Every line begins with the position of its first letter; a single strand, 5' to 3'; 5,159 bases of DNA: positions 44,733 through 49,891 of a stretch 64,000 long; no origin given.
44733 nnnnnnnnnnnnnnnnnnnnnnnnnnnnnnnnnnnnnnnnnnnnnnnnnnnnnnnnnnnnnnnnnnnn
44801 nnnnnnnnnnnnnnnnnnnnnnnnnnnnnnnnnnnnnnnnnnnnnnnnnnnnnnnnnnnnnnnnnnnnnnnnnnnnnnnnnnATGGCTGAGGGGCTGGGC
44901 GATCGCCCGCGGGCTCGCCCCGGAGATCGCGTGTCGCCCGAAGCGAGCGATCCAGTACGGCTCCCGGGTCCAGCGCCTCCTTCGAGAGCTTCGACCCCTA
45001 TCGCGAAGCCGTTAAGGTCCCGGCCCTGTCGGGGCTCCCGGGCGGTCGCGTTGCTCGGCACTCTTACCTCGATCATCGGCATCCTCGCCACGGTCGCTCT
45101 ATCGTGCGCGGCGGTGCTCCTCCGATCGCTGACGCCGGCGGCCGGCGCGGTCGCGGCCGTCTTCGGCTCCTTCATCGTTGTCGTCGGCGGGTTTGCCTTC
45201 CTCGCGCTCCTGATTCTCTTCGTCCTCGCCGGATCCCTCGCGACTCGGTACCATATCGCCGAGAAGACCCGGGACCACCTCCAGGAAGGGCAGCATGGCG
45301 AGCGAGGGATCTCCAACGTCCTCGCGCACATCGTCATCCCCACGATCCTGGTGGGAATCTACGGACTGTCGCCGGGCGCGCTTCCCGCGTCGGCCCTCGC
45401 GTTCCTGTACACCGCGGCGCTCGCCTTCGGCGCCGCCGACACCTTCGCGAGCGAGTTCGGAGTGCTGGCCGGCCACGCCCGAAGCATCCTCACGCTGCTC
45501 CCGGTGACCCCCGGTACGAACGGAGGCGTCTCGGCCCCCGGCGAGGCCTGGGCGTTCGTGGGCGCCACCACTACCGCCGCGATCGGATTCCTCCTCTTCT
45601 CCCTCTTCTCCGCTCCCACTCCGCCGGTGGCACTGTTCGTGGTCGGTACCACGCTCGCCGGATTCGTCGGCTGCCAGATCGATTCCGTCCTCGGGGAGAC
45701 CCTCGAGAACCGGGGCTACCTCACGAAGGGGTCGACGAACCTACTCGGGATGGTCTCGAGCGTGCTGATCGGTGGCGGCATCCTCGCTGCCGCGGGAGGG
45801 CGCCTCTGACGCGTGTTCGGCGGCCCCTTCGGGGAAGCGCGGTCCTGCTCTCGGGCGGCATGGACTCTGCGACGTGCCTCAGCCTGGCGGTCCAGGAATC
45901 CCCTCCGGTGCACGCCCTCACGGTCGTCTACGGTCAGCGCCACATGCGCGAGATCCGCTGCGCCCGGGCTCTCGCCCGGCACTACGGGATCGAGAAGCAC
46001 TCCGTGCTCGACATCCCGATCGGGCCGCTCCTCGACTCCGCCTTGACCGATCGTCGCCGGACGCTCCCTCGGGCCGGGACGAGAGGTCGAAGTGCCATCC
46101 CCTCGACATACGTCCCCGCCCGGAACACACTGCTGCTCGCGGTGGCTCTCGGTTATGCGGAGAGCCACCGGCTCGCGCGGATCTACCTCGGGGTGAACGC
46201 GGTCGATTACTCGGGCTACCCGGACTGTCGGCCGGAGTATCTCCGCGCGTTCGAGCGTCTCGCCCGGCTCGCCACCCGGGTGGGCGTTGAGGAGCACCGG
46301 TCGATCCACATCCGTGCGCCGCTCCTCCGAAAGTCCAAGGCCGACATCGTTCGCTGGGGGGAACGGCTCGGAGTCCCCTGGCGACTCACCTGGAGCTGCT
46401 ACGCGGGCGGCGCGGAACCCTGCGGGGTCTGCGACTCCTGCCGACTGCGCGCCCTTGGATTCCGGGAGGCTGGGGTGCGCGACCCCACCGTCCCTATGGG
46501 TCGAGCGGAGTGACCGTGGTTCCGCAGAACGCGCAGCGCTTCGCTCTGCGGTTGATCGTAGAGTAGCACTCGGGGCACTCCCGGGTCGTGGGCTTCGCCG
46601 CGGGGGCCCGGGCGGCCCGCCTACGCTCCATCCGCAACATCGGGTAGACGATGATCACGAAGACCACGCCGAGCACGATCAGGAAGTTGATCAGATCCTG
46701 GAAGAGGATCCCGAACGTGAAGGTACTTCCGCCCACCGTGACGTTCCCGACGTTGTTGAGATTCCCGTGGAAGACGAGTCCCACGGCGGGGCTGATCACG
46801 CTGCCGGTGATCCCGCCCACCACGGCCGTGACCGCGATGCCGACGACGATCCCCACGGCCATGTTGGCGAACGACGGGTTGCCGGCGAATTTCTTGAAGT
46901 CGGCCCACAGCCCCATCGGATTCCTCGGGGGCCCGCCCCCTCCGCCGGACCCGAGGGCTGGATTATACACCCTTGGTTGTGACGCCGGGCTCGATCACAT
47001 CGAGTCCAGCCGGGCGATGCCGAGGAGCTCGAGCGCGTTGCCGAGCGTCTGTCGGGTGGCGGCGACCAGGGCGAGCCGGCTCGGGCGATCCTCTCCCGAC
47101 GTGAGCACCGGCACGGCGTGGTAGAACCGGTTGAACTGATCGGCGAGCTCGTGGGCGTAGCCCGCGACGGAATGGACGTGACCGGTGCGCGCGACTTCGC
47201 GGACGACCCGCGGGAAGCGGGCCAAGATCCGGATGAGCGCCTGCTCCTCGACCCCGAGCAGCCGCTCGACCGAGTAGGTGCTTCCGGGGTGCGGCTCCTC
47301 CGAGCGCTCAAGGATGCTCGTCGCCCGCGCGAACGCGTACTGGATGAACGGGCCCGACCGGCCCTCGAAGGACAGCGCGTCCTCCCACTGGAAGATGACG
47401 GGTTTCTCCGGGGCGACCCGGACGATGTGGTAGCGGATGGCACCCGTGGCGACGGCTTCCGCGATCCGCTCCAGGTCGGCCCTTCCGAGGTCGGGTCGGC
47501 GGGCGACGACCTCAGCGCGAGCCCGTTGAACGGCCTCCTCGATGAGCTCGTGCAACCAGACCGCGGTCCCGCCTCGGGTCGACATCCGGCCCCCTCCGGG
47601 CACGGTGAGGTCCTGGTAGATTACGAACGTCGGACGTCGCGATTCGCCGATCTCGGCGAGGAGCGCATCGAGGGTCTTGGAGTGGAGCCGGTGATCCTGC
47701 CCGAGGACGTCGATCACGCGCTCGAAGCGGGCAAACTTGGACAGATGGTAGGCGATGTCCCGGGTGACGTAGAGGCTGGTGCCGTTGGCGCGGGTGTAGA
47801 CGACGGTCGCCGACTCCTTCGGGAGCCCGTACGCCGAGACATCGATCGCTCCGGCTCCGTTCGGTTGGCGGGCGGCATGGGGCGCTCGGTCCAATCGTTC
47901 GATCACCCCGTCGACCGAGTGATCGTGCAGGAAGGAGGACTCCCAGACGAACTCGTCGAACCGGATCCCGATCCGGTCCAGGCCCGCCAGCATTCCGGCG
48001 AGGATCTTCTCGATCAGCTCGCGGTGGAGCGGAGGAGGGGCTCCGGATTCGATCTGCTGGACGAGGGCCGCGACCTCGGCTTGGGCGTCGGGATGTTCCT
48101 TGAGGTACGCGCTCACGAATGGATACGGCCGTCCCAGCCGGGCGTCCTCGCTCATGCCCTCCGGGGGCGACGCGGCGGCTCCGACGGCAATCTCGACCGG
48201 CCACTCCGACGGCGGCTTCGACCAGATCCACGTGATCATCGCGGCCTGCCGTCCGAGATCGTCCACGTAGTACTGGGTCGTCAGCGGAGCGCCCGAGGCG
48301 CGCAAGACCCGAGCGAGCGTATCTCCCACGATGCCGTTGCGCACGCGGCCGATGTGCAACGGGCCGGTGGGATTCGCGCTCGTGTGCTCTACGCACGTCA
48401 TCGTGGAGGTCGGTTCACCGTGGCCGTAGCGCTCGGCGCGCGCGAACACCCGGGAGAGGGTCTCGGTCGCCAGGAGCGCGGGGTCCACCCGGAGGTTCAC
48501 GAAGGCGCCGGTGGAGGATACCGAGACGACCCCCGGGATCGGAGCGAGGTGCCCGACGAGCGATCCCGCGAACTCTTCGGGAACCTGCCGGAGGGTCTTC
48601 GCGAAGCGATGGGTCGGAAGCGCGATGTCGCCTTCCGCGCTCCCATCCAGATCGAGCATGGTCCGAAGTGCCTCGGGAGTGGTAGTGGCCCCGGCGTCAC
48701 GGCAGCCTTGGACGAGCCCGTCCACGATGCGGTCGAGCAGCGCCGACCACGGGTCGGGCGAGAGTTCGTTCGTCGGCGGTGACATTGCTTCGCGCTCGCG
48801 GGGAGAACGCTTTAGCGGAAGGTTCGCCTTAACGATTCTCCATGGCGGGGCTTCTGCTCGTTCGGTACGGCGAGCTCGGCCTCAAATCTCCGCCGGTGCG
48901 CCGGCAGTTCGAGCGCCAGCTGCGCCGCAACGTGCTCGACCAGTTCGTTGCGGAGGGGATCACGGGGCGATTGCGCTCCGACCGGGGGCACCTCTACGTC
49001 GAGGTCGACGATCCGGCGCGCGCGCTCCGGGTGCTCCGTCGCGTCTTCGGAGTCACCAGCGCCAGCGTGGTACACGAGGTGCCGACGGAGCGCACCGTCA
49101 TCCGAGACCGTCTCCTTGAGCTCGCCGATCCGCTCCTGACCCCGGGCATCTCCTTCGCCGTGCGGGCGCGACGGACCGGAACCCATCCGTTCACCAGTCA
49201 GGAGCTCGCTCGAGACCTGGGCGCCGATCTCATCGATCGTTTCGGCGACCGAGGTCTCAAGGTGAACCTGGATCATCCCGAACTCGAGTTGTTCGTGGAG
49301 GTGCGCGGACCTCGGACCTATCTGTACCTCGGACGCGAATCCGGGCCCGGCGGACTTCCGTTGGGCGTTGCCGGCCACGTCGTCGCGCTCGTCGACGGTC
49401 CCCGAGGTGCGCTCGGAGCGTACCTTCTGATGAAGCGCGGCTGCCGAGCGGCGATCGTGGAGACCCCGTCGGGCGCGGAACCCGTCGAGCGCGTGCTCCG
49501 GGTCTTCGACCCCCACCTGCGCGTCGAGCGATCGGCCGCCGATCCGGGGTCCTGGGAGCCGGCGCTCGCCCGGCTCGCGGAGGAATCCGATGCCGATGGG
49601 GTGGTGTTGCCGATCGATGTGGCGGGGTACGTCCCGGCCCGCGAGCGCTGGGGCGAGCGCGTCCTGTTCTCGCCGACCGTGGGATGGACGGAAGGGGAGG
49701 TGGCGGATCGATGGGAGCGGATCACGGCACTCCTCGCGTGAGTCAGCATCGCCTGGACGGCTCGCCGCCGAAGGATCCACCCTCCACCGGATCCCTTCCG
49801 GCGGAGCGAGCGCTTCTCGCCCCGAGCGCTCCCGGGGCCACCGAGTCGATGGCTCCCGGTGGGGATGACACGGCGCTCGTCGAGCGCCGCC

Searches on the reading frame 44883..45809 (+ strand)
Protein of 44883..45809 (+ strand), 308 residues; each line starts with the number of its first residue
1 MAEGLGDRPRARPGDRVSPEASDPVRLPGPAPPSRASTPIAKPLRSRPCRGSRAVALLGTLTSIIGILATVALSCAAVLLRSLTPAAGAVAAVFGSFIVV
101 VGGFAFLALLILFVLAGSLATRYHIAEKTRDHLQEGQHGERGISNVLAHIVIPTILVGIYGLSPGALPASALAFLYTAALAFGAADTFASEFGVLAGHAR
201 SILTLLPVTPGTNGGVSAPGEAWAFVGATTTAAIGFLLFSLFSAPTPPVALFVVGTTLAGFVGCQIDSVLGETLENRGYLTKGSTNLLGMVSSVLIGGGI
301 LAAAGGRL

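Call 76: search_protein_families(library=pfam, proteins=[window:44883-45809:+], max_evalue=0.001)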
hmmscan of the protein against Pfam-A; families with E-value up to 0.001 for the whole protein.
window:44883-45809:+ (308 aa): 1 family
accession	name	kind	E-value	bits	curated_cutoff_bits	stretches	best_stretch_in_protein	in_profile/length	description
PF01940.21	DUF92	-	2.1e-44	152.2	27.5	1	69-282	2-216/251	Integral membrane protein DUF92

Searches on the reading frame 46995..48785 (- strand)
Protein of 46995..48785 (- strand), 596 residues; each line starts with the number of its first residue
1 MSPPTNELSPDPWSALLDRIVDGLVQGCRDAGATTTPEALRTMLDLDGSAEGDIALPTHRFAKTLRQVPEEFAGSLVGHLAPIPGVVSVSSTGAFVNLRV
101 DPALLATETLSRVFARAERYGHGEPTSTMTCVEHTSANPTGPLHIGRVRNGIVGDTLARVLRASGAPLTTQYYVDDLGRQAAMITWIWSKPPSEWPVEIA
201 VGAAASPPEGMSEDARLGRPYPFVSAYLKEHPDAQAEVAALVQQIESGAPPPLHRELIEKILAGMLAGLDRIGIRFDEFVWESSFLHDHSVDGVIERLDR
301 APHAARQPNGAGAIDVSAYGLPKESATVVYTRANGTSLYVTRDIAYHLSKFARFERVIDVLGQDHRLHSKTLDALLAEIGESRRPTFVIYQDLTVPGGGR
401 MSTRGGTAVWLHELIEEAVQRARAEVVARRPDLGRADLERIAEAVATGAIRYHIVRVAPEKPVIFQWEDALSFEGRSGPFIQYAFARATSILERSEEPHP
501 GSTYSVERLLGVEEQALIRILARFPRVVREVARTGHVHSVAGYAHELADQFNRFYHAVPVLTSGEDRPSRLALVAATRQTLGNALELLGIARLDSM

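Call 45: search_protein_families(library=pfam, proteins=[window:46995-48785:-], max_evalue=0.001)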
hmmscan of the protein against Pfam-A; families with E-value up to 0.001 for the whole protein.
window:46995-48785:- (596 aa): 2 families
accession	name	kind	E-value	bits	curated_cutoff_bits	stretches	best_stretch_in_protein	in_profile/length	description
PF05746.21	DALR_1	-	1.3e-28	99.9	22.3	1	481-596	1-117/117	DALR anticodon binding domain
PF00750.26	tRNA-synt_1d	-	5.1e-22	78.7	23.3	1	113-457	5-339/349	tRNA synthetases class I (R), catalytic domain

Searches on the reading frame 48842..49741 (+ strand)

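Call 76: search_protein_families(library=pfam, proteins=[window:48842-49741:+], max_evalue=0.001)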
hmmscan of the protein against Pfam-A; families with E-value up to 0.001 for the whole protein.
window:48842-49741:+ (299 aa): 2 families
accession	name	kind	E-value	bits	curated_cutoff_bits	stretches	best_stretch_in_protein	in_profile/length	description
PF22025.1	ThiI_fer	-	5.2e-14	52.9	25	1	5-75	2-72/72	ThiI ferredoxin-like domain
PF02926.22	THUMP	-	8.2e-12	45.8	20.6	1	94-163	14-83/84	THUMP domain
